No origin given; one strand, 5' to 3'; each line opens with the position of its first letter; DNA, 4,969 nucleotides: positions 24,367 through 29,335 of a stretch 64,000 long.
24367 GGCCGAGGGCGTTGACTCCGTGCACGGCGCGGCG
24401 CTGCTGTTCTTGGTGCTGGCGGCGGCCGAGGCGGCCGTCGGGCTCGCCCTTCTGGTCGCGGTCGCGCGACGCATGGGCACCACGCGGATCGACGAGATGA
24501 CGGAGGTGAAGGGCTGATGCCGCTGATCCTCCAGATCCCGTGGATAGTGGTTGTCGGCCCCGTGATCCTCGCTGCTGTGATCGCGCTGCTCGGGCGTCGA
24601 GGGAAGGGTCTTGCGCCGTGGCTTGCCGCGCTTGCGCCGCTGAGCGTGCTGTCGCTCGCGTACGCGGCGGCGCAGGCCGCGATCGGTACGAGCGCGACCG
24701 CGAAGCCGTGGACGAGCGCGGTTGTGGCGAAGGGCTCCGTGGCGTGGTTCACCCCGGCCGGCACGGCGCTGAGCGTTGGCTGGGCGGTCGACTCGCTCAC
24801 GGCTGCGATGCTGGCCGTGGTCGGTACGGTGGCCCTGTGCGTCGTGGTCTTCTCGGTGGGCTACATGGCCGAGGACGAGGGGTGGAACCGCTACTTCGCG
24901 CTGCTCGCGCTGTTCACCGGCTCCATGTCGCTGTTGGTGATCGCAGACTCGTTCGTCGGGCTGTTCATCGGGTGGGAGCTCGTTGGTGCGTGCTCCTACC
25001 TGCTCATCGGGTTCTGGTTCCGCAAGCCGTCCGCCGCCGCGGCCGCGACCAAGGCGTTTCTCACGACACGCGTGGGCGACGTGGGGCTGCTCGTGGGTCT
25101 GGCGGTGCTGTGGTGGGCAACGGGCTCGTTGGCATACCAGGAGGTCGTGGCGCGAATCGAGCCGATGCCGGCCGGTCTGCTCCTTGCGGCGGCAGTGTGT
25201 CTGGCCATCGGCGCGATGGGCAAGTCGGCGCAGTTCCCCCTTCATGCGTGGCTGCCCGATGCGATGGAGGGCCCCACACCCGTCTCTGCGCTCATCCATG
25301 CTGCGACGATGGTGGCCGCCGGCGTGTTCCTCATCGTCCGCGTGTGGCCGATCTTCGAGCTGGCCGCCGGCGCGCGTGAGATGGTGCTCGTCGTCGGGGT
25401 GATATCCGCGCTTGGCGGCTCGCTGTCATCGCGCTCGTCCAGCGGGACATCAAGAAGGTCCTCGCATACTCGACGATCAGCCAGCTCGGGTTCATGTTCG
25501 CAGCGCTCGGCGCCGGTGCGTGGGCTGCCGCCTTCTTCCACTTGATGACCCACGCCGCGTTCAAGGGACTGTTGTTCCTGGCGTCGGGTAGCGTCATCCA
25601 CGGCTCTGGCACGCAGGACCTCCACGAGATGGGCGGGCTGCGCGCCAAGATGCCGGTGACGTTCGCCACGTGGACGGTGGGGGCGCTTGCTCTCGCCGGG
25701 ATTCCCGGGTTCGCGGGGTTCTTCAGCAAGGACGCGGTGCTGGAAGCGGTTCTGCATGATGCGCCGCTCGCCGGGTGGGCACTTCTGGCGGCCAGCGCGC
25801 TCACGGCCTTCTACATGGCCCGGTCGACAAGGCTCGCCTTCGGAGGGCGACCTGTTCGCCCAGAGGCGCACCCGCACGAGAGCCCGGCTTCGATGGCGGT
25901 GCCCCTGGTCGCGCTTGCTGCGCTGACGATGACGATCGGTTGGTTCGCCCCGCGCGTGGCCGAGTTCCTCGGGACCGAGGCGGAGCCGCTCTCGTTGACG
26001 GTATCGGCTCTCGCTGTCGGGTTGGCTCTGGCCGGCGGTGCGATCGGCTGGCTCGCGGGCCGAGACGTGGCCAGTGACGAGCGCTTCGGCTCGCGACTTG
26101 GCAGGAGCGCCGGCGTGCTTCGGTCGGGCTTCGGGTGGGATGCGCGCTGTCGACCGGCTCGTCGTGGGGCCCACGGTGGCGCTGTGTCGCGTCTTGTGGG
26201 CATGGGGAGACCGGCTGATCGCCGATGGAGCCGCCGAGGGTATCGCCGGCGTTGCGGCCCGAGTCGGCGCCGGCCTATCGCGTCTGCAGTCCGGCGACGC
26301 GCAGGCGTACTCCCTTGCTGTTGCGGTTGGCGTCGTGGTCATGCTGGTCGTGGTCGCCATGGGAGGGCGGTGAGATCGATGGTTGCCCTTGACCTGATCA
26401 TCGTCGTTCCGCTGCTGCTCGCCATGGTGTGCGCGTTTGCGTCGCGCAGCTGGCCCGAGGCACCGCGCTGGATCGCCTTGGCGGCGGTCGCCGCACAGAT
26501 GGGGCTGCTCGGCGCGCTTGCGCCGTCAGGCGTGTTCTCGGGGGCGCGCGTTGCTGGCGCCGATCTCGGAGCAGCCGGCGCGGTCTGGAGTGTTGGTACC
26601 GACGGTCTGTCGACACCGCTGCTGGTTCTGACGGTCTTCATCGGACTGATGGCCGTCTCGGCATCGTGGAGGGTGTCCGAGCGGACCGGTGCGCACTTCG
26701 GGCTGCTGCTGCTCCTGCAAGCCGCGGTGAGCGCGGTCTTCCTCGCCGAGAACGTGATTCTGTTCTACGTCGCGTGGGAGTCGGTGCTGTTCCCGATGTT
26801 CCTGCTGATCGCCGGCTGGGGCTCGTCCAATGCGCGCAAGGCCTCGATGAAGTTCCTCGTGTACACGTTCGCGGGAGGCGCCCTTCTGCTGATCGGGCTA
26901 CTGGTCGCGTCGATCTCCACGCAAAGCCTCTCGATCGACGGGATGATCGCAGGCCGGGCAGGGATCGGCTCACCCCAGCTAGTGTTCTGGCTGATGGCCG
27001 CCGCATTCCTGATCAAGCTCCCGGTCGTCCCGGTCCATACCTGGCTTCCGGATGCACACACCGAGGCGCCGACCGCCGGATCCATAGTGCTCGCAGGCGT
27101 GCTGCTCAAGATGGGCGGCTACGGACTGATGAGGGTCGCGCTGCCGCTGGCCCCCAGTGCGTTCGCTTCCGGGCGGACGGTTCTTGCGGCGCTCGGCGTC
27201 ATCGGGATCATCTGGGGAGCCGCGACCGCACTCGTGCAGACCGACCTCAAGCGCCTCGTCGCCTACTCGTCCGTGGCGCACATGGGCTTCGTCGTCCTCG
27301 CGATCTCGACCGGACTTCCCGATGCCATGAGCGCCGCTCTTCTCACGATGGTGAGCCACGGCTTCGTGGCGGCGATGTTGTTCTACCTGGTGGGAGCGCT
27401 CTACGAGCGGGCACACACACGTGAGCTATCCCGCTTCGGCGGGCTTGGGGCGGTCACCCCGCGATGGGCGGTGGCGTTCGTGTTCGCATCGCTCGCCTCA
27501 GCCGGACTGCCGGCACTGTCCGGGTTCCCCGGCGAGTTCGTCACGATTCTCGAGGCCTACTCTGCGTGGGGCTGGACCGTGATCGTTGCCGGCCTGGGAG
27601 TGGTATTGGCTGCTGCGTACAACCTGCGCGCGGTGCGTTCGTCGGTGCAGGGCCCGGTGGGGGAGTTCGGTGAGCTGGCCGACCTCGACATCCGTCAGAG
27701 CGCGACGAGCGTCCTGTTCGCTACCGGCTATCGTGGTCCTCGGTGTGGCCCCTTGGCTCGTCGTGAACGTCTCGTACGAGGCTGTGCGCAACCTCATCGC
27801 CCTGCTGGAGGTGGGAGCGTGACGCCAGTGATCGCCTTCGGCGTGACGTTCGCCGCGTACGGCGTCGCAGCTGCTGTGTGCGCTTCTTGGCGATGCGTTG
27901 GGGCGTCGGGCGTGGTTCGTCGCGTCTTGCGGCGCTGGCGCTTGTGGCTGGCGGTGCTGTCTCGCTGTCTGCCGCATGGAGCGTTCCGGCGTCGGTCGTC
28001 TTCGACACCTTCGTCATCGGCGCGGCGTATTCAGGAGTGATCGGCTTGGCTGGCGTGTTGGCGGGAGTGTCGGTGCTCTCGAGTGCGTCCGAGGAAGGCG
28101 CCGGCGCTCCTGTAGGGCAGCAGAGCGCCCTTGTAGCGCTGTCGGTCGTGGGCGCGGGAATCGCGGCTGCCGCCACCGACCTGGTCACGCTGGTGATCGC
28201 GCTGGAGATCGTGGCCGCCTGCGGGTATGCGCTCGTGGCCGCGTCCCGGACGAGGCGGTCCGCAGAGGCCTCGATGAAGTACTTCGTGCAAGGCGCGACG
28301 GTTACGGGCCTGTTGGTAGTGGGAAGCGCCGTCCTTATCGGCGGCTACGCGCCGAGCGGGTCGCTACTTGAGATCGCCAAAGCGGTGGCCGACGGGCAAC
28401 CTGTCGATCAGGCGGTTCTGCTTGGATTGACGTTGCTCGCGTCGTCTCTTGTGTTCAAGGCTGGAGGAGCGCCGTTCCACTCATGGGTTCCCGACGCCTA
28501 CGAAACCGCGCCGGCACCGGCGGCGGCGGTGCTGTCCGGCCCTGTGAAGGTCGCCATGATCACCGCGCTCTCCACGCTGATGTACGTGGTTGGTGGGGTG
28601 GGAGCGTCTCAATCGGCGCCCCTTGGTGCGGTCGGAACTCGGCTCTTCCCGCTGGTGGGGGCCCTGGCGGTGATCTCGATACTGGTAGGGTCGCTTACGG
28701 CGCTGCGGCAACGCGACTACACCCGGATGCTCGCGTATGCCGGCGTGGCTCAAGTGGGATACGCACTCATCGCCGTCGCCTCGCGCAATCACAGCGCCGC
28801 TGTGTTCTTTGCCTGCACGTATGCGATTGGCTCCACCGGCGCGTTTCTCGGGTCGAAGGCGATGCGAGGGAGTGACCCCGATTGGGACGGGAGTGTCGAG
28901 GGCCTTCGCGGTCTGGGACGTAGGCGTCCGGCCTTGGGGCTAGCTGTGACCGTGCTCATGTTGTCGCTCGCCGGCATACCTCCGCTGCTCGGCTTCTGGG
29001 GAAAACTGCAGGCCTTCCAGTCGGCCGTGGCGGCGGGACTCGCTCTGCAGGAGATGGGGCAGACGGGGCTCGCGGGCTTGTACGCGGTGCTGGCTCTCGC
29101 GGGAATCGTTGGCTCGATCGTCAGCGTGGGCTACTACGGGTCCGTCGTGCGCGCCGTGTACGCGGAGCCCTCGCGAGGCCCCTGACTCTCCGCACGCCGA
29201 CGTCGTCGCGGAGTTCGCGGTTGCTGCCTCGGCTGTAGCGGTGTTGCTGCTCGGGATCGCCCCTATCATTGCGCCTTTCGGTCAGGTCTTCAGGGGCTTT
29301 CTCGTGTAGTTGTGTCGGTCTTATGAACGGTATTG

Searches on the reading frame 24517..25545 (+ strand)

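Call 22: search_protein_families(library=pfam, max_evalue=0.001, proteins=[window:24517-25545:+])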
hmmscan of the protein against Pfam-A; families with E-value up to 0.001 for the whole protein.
window:24517-25545:+ (342 aa): 2 families
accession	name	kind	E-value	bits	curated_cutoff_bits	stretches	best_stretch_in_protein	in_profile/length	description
PF00361.26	Proton_antipo_M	-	6.1e-41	141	21.5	1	143-305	1-165/294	NADH:quinone oxidoreductase/Mrp antiporter, TM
PF00662.26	Proton_antipo_N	-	8.9e-16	58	24.5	1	77-127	1-51/51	NADH-Ubiquinone oxidoreductase (complex I), chain 5 N-terminus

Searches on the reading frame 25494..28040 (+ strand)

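Call 22: search_protein_families(library=pfam, max_evalue=0.001, proteins=[window:25494-28040:+])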
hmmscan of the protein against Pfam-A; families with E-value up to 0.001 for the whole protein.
window:25494-28040:+ (848 aa): 1 family
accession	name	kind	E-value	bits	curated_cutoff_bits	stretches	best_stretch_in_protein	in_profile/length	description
PF00361.26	Proton_antipo_M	-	2.7e-88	296.4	21.5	2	418-700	1-287/294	NADH:quinone oxidoreductase/Mrp antiporter, TM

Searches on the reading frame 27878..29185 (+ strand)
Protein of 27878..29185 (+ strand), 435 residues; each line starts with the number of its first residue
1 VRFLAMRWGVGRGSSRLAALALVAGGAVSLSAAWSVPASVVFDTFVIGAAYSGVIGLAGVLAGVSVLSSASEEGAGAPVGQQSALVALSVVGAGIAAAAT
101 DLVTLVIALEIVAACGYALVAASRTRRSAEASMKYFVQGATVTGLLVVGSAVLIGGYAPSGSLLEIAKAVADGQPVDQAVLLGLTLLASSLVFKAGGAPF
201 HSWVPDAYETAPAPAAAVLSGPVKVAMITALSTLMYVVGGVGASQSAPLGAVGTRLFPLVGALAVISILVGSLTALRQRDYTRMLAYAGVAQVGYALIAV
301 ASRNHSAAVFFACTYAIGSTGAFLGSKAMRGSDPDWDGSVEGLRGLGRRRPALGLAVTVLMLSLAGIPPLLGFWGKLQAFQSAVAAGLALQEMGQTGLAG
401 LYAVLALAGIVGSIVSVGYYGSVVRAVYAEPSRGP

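Call 22: search_protein_families(library=pfam, max_evalue=0.001, proteins=[window:27878-29185:+])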
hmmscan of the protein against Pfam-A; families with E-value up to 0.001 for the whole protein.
window:27878-29185:+ (435 aa): 1 family
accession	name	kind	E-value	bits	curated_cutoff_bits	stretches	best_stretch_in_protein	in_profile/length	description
PF00361.26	Proton_antipo_M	-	1.3e-47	162.9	21.5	1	99-388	1-280/294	NADH:quinone oxidoreductase/Mrp antiporter, TM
